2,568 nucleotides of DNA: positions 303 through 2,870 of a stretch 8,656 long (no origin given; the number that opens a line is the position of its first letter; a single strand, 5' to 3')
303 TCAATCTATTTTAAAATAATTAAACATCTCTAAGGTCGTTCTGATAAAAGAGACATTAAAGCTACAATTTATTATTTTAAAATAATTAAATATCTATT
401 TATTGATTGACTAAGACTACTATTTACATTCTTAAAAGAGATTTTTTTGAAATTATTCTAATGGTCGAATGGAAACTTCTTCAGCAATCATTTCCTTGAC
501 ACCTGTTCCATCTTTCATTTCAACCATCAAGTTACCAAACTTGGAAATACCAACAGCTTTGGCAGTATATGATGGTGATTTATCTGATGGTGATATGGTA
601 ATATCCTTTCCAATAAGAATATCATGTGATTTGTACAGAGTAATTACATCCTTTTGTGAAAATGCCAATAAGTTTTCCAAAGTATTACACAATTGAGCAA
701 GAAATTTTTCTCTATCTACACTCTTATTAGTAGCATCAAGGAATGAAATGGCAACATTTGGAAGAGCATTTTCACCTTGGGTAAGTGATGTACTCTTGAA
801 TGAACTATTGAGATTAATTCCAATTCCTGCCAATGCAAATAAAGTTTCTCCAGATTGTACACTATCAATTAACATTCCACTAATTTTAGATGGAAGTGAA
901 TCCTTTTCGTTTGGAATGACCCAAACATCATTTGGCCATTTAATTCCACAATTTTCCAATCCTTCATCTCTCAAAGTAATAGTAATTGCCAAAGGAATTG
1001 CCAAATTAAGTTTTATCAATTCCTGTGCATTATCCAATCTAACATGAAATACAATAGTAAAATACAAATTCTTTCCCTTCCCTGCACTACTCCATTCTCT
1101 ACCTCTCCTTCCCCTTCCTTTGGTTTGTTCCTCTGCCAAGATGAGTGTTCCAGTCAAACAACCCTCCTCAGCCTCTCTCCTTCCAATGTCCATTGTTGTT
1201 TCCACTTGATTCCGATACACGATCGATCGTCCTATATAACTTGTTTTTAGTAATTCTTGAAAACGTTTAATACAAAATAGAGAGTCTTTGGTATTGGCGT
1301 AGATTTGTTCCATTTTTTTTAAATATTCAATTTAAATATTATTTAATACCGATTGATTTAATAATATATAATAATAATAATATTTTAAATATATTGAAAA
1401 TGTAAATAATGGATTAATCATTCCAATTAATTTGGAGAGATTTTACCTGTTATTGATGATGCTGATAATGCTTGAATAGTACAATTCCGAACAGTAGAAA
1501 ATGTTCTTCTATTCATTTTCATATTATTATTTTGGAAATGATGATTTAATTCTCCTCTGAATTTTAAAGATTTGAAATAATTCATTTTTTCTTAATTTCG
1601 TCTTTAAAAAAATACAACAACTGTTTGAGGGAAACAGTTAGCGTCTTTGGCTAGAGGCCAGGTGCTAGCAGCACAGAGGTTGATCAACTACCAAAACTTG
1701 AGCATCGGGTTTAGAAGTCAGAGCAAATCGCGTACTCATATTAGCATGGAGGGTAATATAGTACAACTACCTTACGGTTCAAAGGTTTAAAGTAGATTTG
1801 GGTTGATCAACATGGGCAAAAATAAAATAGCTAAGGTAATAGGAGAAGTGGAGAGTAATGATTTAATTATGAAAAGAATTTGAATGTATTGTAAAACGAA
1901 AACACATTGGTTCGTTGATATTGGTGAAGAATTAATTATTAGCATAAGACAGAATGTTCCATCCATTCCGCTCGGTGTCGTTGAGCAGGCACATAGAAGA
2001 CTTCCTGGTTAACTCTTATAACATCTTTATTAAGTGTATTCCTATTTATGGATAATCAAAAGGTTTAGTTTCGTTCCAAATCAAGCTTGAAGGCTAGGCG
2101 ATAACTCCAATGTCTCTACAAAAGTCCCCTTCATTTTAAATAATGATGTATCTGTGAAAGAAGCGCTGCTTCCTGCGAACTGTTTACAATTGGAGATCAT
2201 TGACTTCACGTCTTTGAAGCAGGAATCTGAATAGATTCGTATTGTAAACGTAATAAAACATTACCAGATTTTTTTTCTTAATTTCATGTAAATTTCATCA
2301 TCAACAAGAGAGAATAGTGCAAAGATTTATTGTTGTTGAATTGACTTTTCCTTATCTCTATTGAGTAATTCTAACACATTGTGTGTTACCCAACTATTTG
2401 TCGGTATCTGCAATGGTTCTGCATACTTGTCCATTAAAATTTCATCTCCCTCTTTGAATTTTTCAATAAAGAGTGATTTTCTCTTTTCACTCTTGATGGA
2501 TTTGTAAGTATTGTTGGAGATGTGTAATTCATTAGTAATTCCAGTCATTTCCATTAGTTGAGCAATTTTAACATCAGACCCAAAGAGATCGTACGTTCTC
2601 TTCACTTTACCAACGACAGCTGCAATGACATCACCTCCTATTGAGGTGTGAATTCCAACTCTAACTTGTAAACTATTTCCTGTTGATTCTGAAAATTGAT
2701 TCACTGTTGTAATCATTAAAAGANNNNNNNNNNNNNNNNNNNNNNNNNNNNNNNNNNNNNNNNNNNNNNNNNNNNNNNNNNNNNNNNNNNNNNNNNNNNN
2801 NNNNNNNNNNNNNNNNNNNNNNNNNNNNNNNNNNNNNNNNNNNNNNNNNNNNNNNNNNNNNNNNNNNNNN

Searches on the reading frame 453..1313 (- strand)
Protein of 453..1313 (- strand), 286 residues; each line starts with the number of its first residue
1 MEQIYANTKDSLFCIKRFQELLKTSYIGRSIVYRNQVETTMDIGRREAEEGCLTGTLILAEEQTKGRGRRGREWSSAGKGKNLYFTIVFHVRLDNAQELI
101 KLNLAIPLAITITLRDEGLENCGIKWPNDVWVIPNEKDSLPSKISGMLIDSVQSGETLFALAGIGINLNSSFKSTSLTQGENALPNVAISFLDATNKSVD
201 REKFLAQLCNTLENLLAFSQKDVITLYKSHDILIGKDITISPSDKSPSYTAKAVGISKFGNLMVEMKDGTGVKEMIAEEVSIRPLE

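Call 3: search_protein_families(library=pfam, proteins=[window:453-1313:-], max_evalue=1)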
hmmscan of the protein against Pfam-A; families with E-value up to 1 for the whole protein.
window:453-1313:- (286 aa): 2 families
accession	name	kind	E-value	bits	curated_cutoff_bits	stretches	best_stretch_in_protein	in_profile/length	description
PF03099.24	BPL_LplA_LipB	-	6.8e-12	45.9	21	1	54-167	23-133/133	Biotin/lipoate A/B protein ligase family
PF02237.23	BPL_C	-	0.068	13.5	21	1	248-269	14-35/48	Biotin protein ligase C terminal domain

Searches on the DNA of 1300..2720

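Call 71: search_rna_families(source=window, threshold=evalue, max_evalue=0.1, start=1300, end=2720)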
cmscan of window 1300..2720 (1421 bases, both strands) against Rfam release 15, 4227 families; matches with E-value up to 0.1: 0.
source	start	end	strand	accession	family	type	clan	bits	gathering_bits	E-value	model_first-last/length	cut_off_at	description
